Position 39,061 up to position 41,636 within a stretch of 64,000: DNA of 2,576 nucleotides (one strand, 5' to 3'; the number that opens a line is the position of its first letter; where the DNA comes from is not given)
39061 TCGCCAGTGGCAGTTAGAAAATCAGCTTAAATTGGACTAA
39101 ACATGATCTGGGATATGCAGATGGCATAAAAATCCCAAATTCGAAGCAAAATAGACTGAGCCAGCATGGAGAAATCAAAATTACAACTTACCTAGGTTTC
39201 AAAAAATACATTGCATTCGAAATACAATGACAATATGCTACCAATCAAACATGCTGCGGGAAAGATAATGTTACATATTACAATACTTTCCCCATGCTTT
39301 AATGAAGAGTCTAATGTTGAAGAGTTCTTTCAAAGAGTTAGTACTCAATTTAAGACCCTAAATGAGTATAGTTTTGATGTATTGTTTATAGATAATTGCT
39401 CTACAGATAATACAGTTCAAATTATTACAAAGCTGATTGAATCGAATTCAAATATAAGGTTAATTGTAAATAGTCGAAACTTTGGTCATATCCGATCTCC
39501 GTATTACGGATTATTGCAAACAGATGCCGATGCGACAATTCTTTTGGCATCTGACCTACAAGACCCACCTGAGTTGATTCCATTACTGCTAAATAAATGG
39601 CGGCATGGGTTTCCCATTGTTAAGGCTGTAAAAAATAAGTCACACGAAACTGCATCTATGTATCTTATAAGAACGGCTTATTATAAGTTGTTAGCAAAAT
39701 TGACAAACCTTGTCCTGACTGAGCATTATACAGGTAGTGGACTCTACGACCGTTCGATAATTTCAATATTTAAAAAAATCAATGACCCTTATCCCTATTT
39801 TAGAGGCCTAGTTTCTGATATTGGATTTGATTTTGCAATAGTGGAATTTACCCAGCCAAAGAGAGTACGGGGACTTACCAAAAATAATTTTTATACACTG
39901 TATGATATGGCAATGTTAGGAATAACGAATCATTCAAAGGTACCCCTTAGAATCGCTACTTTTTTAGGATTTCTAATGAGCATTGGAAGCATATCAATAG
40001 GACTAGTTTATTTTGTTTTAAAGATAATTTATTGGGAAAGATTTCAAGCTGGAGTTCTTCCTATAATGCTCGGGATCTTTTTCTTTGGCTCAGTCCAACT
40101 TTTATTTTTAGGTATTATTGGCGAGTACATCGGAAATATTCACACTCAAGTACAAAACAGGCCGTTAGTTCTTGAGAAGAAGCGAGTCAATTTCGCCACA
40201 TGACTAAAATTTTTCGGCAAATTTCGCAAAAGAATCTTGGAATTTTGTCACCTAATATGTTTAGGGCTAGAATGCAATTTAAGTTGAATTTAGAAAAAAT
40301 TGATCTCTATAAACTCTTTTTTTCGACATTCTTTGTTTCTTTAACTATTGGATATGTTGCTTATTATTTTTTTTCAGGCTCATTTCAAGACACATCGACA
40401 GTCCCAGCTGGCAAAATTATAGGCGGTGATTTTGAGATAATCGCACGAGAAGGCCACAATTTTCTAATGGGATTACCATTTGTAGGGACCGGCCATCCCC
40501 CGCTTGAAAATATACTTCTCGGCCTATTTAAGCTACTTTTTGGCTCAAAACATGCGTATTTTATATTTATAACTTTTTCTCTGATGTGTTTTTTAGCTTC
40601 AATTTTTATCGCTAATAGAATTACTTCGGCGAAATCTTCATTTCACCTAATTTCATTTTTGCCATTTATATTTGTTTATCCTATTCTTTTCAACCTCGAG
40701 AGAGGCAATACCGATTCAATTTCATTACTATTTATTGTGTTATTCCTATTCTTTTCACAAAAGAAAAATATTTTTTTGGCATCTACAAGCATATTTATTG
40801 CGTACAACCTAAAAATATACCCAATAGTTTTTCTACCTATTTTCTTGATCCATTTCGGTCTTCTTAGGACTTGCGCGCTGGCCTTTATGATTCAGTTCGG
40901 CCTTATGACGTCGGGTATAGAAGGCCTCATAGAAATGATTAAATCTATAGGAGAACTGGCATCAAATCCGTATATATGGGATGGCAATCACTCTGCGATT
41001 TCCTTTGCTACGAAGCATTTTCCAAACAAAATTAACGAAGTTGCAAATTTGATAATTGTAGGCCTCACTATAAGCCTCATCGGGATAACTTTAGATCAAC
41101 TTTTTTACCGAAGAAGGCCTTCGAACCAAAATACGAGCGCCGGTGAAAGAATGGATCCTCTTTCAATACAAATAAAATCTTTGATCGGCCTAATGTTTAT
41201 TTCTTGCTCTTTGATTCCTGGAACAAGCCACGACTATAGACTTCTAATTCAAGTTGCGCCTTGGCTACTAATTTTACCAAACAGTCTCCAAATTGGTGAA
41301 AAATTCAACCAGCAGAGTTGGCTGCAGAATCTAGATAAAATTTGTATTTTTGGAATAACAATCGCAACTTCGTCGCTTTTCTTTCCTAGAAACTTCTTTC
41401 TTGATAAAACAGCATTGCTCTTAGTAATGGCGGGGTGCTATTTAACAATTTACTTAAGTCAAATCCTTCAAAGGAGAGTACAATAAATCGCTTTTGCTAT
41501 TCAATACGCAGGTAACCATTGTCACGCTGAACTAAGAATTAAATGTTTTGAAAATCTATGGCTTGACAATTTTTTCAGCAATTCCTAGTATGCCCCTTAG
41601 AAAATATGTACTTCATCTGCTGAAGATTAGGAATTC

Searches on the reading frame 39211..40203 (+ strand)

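Call 25: search_protein_families(library=pfam, proteins=[window:39211-40203:+], max_evalue=0.001)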
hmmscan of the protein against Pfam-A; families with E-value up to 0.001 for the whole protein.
window:39211-40203:+ (330 aa): 1 family
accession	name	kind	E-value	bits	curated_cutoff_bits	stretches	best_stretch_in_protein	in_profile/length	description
PF00535.33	Glycos_transf_2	-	3.4e-21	76.3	23.3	1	25-183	2-163/168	Glycosyl transferase family 2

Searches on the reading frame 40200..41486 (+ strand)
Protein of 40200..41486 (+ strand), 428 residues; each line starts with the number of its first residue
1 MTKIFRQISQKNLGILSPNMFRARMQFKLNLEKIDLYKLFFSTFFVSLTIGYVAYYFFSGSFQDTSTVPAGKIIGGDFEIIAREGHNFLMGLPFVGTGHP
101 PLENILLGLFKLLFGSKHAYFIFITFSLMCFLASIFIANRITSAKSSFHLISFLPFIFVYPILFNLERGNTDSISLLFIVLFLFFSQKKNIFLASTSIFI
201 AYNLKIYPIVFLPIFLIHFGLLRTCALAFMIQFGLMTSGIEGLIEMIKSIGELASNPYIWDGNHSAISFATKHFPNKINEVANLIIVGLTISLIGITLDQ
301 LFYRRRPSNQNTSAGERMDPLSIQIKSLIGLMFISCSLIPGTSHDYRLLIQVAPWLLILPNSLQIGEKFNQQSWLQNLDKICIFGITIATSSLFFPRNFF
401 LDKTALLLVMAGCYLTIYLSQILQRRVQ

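Call 25: search_protein_families(library=pfam, proteins=[window:40200-41486:+], max_evalue=0.001)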
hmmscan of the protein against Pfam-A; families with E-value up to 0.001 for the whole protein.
window:40200-41486:+ (428 aa): 2 families
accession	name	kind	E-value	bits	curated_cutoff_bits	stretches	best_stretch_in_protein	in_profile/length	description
PF09594.16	GT87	-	1.2e-07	32.2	25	1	100-217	4-122/237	Glycosyltransferase family 87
PF05007.19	Mannosyl_trans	-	4.3e-06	27.3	23.4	1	168-222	4-58/259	Mannosyltransferase (PIG-M)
